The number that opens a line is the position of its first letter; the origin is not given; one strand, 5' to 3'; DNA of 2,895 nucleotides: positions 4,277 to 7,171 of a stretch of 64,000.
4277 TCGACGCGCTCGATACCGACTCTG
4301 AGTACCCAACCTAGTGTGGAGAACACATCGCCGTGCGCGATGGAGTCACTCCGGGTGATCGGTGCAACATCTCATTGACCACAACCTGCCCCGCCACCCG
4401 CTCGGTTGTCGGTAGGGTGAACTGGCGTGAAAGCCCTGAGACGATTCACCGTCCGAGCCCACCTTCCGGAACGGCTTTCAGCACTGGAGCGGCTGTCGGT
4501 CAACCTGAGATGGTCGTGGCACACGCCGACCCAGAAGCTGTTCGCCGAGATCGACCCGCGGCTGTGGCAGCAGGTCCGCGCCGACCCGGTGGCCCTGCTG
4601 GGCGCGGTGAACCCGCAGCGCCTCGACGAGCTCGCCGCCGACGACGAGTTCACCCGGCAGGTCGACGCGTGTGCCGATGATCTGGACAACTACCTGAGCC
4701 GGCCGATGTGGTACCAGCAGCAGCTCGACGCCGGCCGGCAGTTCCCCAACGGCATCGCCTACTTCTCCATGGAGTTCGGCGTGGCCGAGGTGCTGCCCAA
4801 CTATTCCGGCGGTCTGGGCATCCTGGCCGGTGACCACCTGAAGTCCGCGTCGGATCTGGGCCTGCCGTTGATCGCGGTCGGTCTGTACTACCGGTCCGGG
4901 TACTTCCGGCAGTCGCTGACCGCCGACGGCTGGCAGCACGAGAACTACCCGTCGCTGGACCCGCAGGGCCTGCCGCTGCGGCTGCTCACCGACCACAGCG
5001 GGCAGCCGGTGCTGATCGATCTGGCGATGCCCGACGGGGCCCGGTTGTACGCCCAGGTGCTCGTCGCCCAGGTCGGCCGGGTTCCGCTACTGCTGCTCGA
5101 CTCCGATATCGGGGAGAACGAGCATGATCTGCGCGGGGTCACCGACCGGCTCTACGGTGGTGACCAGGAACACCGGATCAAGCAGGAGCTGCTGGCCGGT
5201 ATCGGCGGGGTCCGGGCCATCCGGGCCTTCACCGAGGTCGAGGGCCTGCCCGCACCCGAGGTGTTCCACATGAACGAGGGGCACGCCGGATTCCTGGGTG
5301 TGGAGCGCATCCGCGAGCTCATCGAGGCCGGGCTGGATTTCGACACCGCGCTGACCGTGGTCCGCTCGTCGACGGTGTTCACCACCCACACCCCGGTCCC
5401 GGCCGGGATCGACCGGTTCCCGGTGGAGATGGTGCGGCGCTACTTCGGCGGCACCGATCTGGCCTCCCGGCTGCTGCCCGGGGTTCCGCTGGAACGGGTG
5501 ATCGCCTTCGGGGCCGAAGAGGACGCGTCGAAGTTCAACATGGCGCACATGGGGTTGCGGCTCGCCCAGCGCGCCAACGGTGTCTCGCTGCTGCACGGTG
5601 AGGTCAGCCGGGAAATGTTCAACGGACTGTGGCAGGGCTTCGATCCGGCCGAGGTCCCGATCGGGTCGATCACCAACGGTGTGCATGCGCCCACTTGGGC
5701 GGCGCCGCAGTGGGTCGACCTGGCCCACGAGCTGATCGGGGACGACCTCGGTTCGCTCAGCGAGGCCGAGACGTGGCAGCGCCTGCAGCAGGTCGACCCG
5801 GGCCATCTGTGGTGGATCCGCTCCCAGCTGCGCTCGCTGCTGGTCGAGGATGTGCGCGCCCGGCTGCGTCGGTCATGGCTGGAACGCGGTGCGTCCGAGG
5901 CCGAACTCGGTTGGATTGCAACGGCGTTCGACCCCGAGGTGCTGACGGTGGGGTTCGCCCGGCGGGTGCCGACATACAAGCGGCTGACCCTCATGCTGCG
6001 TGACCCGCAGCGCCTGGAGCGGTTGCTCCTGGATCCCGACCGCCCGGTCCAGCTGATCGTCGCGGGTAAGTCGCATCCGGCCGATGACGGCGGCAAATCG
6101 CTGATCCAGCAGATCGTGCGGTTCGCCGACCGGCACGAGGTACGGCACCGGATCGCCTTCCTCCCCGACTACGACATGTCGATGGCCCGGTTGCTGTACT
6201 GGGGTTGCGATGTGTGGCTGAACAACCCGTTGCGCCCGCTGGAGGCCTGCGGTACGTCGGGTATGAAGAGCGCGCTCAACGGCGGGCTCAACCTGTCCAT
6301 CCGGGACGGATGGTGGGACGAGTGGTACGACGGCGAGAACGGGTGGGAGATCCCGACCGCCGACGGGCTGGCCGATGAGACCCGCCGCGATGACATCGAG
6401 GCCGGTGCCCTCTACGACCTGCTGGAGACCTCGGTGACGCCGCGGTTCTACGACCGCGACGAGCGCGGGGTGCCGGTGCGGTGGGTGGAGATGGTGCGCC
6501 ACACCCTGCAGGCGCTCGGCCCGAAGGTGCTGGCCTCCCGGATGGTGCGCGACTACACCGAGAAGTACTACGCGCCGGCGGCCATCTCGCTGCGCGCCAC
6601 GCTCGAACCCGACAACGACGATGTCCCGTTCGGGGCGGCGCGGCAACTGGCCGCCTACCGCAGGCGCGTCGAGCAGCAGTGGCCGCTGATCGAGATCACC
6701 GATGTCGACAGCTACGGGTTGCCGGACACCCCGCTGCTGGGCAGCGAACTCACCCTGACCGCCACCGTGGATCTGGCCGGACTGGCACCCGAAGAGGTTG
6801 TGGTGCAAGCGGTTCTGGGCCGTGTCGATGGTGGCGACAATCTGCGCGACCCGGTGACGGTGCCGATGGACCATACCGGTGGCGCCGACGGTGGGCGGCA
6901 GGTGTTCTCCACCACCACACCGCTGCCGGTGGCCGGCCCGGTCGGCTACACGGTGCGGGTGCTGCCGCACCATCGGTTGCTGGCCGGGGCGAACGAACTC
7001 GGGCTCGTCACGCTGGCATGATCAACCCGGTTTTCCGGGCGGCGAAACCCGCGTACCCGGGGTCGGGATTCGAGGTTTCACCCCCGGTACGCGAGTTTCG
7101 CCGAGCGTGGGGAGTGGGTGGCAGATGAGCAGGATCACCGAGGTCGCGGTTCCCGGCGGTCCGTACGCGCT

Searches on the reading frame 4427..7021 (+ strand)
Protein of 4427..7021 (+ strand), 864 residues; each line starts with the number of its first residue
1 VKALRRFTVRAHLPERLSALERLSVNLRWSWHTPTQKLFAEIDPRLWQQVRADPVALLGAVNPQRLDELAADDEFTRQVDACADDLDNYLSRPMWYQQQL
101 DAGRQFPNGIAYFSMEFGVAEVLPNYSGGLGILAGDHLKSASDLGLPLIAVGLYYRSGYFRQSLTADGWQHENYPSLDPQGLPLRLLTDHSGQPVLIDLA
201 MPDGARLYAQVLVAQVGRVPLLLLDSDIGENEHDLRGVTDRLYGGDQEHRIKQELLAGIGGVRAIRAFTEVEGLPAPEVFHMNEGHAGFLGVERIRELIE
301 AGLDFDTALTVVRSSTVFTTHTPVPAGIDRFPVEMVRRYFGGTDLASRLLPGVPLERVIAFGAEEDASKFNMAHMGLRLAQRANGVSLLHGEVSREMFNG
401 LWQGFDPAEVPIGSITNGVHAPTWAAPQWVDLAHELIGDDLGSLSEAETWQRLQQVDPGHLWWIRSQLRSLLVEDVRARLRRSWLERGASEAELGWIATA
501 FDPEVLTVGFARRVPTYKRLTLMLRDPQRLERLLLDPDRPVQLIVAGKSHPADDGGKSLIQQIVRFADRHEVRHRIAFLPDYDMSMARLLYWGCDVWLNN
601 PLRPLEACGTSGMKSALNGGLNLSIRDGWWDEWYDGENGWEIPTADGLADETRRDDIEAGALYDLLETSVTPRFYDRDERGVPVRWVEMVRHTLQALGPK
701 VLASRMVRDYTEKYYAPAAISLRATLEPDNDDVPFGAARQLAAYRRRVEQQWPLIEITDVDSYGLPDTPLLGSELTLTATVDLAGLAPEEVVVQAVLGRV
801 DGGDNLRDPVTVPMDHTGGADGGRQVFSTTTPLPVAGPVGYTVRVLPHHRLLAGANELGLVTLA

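Call 10: search_protein_families(library=pfam, proteins=[window:4427-7021:+], max_evalue=0.001)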
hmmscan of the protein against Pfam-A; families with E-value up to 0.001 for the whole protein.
window:4427-7021:+ (864 aa): 2 families
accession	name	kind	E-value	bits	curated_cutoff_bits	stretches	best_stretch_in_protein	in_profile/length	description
PF11897.13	DUF3417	-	2.6e-36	124.8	25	1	13-123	1-109/109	Protein of unknown function (DUF3417)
PF00343.26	Phosphorylase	-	3.7e-28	98.7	27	2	247-628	182-579/713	Carbohydrate phosphorylase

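Call 49: find_homologous_proteins(query=window:4427-7018:+, max_evalue=1e-100)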
Query window:4427-7018:+ (864 aa): 7999 proteins with E <= 1e-100 among 8000 candidates; the best 120 are listed.
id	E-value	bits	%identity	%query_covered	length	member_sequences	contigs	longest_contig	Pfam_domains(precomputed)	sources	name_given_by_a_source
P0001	0.0e+0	1960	99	100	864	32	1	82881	PF11897.14,PF28476.1,PF00343.27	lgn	-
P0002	0.0e+0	1885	94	100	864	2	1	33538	PF11897.14,PF28476.1,PF00343.27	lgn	-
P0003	0.0e+0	1876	94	100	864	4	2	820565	PF11897.14,PF28476.1,PF00343.27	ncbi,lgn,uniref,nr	ncbi:starch phosphorylase [Mycolicibacterium neoaurum]|uniref:glycosyltransferase family 1 protein n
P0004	0.0e+0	1860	93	100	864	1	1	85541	PF11897.14,PF28476.1,PF00343.27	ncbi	ncbi:glycosyltransferase family 1 protein [Mycobacterium sp. NPDC003323]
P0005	0.0e+0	1774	89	100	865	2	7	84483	PF11897.14,PF28476.1,PF00343.27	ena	-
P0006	0.0e+0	1708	87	100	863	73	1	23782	PF11897.14,PF28476.1,PF00343.27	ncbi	-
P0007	0.0e+0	1698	86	100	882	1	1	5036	PF11897.14,PF28476.1,PF00343.27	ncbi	ncbi:MAG: alpha-glucan family phosphorylase [Microbacteriaceae bacterium]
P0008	0.0e+0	1683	86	100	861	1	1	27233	PF11897.14,PF28476.1,PF00343.27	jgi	jgi:glycogen phosphorylase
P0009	0.0e+0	1677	85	100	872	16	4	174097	PF11897.14,PF28476.1,PF00343.27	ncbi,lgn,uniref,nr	ncbi:glycogen phosphorylase glgP [Mycolicibacterium canariasense]|uniref:glycogen phosphorylase n=1 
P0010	0.0e+0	1672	84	100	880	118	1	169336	PF11897.14,PF28476.1,PF00343.27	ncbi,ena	-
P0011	0.0e+0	1670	84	100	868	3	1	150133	PF11897.14,PF28476.1,PF00343.27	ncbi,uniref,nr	ncbi:glycosyltransferase family 1 protein [Mycolicibacterium sp. S2-37]|uniref:glycosyltransferase f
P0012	0.0e+0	1666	84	100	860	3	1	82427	PF11897.14,PF28476.1,PF00343.27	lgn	-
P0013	0.0e+0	1665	83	100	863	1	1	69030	PF11897.14,PF28476.1,PF00343.27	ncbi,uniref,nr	ncbi:glycogen phosphorylase [Mycobacterium sp. 852013-51886_SCH5428379]|uniref:alpha-glucan family p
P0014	0.0e+0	1665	84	100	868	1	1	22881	PF11897.14,PF28476.1,PF00343.27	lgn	-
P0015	0.0e+0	1664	84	100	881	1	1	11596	PF11897.14,PF28476.1,PF00343.27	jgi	jgi:starch phosphorylase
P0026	0.0e+0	1661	85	100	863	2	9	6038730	PF11897.14,PF28476.1,PF00343.27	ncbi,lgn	-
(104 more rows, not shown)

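Call 50: find_encoding_contigs(protein=P0003, flank=8000, max_places=2)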
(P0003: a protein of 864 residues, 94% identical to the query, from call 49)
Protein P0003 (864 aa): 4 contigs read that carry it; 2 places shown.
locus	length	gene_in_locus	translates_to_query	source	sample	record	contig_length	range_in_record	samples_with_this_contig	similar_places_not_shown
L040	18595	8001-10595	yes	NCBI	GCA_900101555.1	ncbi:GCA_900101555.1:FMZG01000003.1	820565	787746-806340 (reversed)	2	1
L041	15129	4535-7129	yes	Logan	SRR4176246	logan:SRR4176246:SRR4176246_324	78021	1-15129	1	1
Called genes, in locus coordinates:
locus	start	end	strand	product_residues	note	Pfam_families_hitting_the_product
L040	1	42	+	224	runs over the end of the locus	PF21003:NucS_N, PF01939:NucS_C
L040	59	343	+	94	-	PF27609:Rv1322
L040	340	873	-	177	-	PF00903:Glyoxalase, PF13468:Glyoxalase_3, PF13669:Glyoxalase_4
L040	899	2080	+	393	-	PF00108:Thiolase_N, PF02803:Thiolase_C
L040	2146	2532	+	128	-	PF12823:DUF3817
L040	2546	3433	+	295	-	PF00085:Thioredoxin, PF14561:TPR_20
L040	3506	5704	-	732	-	PF22019:GlgB_N, PF02922:CBM_48, PF00128:Alpha-amylase, PF02806:Alpha-amylase_C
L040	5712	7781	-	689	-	PF11896:GlgE_dom_N_S, PF21702:GLGE_C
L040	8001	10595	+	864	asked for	PF11897:DUF3417, PF00343:Phosphorylase, PF28476:GlgP_C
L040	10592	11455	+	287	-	-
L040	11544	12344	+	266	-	PF09203:MspA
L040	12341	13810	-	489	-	PF04228:Zn_peptidase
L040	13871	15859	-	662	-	PF00270:DEAD (weak), PF13307:Helicase_C_2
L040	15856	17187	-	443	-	PF02749:QRPTase_N (faint), PF17767:NAPRTase_N, PF04095:NAPRTase (weak)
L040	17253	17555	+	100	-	PF02617:ClpS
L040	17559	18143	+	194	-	PF09438:DUF2017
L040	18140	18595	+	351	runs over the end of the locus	PF03576:Peptidase_S58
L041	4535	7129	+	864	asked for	PF11897:DUF3417, PF00343:Phosphorylase, PF28476:GlgP_C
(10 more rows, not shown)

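Call 51: find_encoding_contigs(protein=P0005, flank=8000, max_places=2)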
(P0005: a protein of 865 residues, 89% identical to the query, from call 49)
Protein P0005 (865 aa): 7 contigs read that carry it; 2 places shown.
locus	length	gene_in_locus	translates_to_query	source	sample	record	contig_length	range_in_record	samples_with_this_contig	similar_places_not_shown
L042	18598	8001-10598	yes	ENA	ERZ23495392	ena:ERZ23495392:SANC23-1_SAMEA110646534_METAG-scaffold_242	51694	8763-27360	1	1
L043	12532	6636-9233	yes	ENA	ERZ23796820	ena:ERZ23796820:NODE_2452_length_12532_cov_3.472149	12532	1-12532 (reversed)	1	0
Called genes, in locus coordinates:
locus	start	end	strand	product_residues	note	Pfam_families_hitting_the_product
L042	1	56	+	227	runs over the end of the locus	PF21003:NucS_N, PF01939:NucS_C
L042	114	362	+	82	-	PF27609:Rv1322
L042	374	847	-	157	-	PF00903:Glyoxalase, PF13468:Glyoxalase_3, PF13669:Glyoxalase_4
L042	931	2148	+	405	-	PF00108:Thiolase_N, PF02803:Thiolase_C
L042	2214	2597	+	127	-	PF12823:DUF3817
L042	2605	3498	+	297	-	PF00085:Thioredoxin, PF14561:TPR_20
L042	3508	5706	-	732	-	PF22019:GlgB_N, PF02922:CBM_48, PF00128:Alpha-amylase, PF02806:Alpha-amylase_C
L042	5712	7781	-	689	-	PF11896:GlgE_dom_N_S, PF21702:GLGE_C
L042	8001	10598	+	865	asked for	PF11897:DUF3417, PF00343:Phosphorylase, PF28476:GlgP_C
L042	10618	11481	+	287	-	-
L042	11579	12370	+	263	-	PF09203:MspA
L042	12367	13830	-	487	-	PF04228:Zn_peptidase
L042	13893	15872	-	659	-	PF00270:DEAD, PF13307:Helicase_C_2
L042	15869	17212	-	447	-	PF02749:QRPTase_N (faint), PF17767:NAPRTase_N, PF04095:NAPRTase (weak)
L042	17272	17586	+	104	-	PF02617:ClpS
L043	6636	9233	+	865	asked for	PF11897:DUF3417, PF00343:Phosphorylase, PF28476:GlgP_C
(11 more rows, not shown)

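Call 52: find_encoding_contigs(protein=P0026, flank=8000, max_places=2)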
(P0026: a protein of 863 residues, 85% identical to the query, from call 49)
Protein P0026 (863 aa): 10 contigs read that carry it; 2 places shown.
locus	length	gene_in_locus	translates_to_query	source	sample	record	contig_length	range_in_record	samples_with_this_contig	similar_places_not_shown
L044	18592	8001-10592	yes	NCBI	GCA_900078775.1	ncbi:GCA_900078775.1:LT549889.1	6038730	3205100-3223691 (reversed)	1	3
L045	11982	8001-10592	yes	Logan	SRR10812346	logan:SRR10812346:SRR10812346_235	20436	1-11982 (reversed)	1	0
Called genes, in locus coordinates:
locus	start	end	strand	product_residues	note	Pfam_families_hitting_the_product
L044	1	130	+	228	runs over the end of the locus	PF21003:NucS_N, PF01939:NucS_C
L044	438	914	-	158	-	PF00903:Glyoxalase, PF13468:Glyoxalase_3, PF13669:Glyoxalase_4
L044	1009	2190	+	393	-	PF00108:Thiolase_N, PF02803:Thiolase_C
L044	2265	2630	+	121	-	PF12823:DUF3817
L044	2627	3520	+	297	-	PF00085:Thioredoxin, PF14561:TPR_20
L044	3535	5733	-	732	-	PF22019:GlgB_N, PF02922:CBM_48, PF00128:Alpha-amylase, PF02806:Alpha-amylase_C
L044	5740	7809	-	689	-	PF11896:GlgE_dom_N_S, PF21702:GLGE_C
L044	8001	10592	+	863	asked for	PF11897:DUF3417, PF00343:Phosphorylase, PF28476:GlgP_C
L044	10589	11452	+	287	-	-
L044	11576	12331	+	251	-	PF09203:MspA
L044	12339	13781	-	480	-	PF04228:Zn_peptidase (weak)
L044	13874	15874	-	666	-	PF00270:DEAD (weak), PF13307:Helicase_C_2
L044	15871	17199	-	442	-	PF02749:QRPTase_N (faint), PF17767:NAPRTase_N, PF04095:NAPRTase (weak)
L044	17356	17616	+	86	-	PF02617:ClpS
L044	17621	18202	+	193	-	PF09438:DUF2017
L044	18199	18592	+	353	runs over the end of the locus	PF03576:Peptidase_S58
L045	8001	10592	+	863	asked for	PF11897:DUF3417, PF00343:Phosphorylase, PF28476:GlgP_C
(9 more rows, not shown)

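Call 79: find_encoding_contigs(protein=P0002, flank=3000, max_places=1)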
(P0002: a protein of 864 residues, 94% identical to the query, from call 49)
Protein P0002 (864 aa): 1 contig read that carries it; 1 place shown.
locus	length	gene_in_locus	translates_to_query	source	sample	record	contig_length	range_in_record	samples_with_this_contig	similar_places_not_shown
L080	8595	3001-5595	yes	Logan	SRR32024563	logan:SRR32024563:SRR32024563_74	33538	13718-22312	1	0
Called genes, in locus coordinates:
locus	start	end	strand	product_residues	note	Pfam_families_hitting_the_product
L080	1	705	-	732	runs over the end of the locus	PF22019:GlgB_N, PF02922:CBM_48, PF00128:Alpha-amylase, PF02806:Alpha-amylase_C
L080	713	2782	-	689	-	PF11896:GlgE_dom_N_S, PF21702:GLGE_C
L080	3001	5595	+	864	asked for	PF11897:DUF3417, PF00343:Phosphorylase, PF28476:GlgP_C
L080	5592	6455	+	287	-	-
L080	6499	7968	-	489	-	PF04228:Zn_peptidase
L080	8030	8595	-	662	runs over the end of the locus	PF00270:DEAD (weak), PF13307:Helicase_C_2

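Call 80: find_encoding_contigs(protein=P0004, flank=3000, max_places=1)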
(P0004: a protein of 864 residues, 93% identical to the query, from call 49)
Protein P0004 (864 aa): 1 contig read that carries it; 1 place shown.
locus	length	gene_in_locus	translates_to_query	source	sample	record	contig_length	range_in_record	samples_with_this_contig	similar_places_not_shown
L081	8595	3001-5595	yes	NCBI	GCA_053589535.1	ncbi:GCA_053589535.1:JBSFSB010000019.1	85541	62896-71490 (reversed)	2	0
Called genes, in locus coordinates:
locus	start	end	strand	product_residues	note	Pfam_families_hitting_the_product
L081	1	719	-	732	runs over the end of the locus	PF22019:GlgB_N, PF02922:CBM_48, PF00128:Alpha-amylase, PF02806:Alpha-amylase_C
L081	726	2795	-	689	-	PF11896:GlgE_dom_N_S, PF21702:GLGE_C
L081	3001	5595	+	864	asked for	PF11897:DUF3417, PF00343:Phosphorylase, PF28476:GlgP_C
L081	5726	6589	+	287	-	-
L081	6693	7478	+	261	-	PF09203:MspA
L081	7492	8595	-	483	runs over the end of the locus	PF04228:Zn_peptidase (weak)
